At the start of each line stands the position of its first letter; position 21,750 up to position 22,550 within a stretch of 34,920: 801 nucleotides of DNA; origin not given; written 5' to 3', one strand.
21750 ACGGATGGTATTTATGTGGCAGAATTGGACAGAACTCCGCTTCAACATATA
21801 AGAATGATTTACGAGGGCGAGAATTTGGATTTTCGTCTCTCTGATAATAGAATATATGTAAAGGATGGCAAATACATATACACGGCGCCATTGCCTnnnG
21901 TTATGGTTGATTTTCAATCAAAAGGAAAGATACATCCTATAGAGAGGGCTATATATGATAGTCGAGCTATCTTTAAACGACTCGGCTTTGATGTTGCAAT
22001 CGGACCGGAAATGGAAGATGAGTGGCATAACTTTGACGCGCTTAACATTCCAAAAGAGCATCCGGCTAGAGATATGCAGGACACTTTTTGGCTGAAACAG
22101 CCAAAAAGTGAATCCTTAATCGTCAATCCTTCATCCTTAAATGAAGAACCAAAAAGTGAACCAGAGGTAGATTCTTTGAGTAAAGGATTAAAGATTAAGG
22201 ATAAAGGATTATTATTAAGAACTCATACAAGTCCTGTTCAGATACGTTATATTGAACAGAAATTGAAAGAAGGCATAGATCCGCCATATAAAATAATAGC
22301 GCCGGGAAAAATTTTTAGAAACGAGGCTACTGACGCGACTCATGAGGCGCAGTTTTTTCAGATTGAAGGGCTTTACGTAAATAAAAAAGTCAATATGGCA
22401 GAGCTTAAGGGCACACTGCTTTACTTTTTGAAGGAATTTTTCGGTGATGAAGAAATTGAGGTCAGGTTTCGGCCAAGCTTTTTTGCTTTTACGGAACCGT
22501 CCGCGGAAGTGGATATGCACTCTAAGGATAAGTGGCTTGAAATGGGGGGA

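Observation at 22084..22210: Second copy of the same palindromic element, in-frame in pheS (same orientation, same reading frame)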

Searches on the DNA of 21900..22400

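Call 61: search_rna_families(source=window, start=21900, end=22400, threshold=evalue, max_evalue=1)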
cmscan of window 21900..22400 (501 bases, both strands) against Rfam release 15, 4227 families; matches with E-value up to 1: 4.
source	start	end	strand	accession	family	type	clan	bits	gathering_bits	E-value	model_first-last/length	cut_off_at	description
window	22111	22210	+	RF03940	MIR9563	Gene; miRNA;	-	26.4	90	0.0077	1-127/127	no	MIR9563 microRNA precursor family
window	22111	22210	-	RF03940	MIR9563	Gene; miRNA;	-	21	90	0.2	1-127/127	no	MIR9563 microRNA precursor family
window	22112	22202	-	RF00884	MIR815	Gene; miRNA;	-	18.7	63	0.68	1-81/81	no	MIR815 microRNA precursor family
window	22112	22203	-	RF04170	MIR7723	Gene; miRNA;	-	17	200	0.74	68-169/235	no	MIR7723 microRNA precursor family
